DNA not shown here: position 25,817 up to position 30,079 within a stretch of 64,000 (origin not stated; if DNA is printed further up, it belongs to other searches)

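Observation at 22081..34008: Type IV pilus locus with a 1,312-aa pilin-like protein built from about 20 beta-propeller (Ycf48/BNR-type) repeats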

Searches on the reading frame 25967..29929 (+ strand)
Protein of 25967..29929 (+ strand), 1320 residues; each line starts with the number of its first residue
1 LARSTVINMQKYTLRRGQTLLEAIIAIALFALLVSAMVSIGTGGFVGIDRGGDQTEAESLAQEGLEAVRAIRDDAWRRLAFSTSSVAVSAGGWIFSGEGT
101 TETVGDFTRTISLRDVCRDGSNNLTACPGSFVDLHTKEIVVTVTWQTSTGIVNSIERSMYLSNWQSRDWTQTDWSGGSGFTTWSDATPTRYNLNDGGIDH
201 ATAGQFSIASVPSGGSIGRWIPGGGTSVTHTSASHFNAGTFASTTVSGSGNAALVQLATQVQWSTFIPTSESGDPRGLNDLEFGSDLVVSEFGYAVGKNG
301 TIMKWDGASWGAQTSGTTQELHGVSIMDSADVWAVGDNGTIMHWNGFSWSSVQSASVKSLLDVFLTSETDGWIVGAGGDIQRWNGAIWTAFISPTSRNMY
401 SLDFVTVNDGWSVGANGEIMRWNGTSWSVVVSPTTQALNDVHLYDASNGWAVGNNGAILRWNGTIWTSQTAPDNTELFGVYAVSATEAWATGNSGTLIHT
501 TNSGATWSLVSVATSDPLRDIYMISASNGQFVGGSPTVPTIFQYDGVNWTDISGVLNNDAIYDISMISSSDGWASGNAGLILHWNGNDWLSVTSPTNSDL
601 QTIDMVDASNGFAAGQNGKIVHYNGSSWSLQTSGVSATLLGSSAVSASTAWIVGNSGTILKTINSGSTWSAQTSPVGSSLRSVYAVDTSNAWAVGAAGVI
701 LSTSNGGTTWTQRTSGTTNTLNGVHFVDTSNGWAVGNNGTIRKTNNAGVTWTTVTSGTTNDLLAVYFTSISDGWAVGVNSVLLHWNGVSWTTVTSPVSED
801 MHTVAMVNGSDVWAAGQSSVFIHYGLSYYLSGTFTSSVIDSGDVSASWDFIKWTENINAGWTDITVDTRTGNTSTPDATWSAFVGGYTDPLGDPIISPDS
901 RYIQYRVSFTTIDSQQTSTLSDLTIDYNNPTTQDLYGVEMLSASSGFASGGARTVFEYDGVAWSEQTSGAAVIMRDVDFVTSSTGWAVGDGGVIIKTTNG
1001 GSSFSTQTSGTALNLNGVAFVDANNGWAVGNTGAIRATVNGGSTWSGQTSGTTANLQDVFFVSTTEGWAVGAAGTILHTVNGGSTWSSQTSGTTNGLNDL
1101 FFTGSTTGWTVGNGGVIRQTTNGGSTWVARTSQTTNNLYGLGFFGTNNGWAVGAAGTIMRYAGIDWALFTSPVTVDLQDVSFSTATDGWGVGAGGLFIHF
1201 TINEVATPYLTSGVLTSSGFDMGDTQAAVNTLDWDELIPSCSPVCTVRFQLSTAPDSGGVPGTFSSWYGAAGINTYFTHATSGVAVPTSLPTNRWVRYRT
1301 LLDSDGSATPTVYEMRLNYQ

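Call 3: search_protein_families(library=pfam, proteins=[window:25991-29929:+], max_evalue=0.01)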
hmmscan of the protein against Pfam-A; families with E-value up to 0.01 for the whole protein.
window:25991-29929:+ (1312 aa): 2 families
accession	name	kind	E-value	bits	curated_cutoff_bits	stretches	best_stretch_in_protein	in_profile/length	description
PF14870.12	PSII_BNR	-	6.1e-50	170.6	27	8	1005-1080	18-96/303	Photosynthesis system II assembly factor YCF48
PF07963.17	N_methyl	-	0.001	19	21.2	1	7-29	4-26/27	Prokaryotic N-terminal methylation motif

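Call 4: search_protein_families(library=ncbifam, proteins=[window:25991-29929:+], max_evalue=0.01)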
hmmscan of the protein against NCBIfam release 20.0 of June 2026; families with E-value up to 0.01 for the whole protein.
window:25991-29929:+ (1312 aa): 1 family
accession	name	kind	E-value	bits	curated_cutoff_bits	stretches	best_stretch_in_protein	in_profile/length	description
NF010237.0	PRK13684.1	equivalog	4.6e-49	167.2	326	10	1006-1080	47-123/334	photosynthesis system II assembly factor Ycf48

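Call 6: find_encoding_contigs(protein=window:25991-29929:+, flank=10000, max_places=6)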
Protein window:25991-29929:+ (1312 aa): no gene with exactly this product is on record in the collection.

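Call 8: find_encoding_contigs(protein=window:25967-29929:+, flank=10000, max_places=6)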
Protein window:25967-29929:+ (1320 aa): no gene with exactly this product is on record in the collection.

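Call 11: find_homologous_proteins(query=window:25991-29929:+, max_evalue=1e-10)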
Query window:25991-29929:+ (1312 aa): 943 proteins with E <= 1e-10 among 8000 candidates; the best 120 are listed.
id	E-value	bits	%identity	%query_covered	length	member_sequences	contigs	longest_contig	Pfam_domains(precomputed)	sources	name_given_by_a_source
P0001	0.0e+0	2863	100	99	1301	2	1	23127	PF14870.13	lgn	-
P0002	0.0e+0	1500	52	100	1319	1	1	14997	PF14870.13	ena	-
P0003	0.0e+0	1022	34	90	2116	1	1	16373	PF14870.13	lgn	-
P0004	2.8e-290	984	34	86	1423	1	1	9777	-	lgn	-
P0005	5.8e-285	967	33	84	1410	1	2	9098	PF14870.13,PF00346.25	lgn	-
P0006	1.1e-267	909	34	99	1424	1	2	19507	PF12768.14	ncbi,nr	ncbi:MAG: hypothetical protein Q8R39_02730 [bacterium]|nr:hypothetical protein [bacterium] MDZ428447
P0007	1.1e-257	876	35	70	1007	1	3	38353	PF14870.13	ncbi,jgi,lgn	-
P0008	1.2e-255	869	33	100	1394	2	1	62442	PF14870.13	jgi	-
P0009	1.6e-251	856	31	75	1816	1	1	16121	-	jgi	jgi:type II secretory pathway pseudopilin PulG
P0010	4.6e-248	844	33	100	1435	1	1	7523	-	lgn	-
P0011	3.0e-237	809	33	83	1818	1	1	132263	-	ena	-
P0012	7.1e-230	784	39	59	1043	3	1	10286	PF14870.13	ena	-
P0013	1.6e-229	783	30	91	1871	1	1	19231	PF14870.13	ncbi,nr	ncbi:MAG: hypothetical protein PHT12_05850 [Patescibacteria group bacterium]|nr:hypothetical protein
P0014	1.1e-228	780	32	98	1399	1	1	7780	PF14870.13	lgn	-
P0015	4.4e-223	762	32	99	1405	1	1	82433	PF14870.13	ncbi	-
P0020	8.0e-217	741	38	59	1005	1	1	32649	PF14870.13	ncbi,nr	ncbi:hypothetical protein MYX06_03195 [Patescibacteria group bacterium AH-259-L05]|nr:hypothetical p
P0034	9.6e-203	694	31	99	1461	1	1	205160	PF14870.13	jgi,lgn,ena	-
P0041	1.8e-179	617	32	70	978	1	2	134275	-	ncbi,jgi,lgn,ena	-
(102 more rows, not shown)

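Call 14: find_encoding_contigs(protein=P0002, flank=10000, max_places=2)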
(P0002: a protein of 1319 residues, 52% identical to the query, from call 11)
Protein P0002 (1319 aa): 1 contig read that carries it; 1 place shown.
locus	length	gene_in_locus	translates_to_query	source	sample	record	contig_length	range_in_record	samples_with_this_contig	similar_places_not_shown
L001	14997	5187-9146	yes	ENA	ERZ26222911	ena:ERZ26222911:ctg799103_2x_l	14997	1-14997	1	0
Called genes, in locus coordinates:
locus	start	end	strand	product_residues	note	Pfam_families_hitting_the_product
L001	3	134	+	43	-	?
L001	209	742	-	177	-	PF07291:MauE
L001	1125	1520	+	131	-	PF00072:Response_reg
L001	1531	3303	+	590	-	PF05157:MshEN (faint), PF00437:T2SSE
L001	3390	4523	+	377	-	PF00482:T2SSF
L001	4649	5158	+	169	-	PF07963:N_methyl (weak)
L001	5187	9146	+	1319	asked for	PF14870:PSII_BNR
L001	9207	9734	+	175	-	PF07963:N_methyl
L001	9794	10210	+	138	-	-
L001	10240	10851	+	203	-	PF11104:PilM_2 (weak)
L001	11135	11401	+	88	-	-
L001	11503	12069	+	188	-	PF07963:N_methyl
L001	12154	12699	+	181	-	PF07963:N_methyl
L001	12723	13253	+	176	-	PF07963:N_methyl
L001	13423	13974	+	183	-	-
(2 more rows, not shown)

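Call 15: find_encoding_contigs(protein=P0034, flank=10000, max_places=2)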
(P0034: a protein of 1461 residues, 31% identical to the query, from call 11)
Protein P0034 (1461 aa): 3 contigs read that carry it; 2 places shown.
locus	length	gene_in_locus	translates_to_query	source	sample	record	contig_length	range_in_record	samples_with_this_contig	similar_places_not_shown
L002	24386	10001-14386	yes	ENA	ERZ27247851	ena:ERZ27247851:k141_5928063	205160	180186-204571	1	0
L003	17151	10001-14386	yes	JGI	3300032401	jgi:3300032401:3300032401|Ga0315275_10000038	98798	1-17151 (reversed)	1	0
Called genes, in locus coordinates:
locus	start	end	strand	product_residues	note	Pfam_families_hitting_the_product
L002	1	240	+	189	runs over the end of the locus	PF01029:NusB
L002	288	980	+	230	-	PF22935:RM44_endonuclase, PF14622:Ribonucleas_3_3, PF00636:Ribonuclease_3, PF00035:dsrm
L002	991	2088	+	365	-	PF00437:T2SSE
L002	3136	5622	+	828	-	PF00672:HAMP, PF00512:HisKA, PF02518:HATPase_c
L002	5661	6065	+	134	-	PF00072:Response_reg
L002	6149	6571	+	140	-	PF00072:Response_reg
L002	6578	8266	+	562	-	PF05157:MshEN, PF00437:T2SSE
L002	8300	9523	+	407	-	PF28597:T2SSF_N (faint), PF00482:T2SSF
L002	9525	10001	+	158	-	-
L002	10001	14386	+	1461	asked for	PF14870:PSII_BNR (faint)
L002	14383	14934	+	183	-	PF07963:N_methyl (weak)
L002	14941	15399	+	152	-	-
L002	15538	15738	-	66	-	-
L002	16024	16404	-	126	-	-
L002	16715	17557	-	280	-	-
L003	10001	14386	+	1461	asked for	PF14870:PSII_BNR (faint)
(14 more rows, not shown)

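Call 16: find_encoding_contigs(protein=P0041, flank=10000, max_places=2)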
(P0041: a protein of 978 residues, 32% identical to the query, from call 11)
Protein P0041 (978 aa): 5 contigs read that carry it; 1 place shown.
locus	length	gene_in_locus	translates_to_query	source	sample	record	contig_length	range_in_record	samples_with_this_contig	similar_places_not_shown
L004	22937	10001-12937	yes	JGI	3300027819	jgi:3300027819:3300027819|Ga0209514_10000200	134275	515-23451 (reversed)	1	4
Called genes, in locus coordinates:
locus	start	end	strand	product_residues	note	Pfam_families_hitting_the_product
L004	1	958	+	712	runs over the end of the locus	PF00512:HisKA, PF02518:HATPase_c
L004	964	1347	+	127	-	PF00072:Response_reg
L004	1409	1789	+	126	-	PF00072:Response_reg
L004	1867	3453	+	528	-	PF03924:CHASE, PF00989:PAS, PF13188:PAS_8 (weak), PF13426:PAS_9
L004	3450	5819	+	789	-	PF02743:dCache_1, PF00672:HAMP, PF00989:PAS, PF08448:PAS_4, PF13426:PAS_9, PF08447:PAS_3, PF00512:HisKA, PF02518:HATPase_c, +1 more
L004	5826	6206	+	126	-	PF00072:Response_reg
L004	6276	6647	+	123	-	PF00072:Response_reg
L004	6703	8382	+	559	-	PF05157:MshEN, PF00437:T2SSE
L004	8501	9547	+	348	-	PF00482:T2SSF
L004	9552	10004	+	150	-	-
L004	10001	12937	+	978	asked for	-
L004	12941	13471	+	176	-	-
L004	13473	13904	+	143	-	-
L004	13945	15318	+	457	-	PF13399:LytR_C (weak)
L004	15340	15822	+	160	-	PF07963:N_methyl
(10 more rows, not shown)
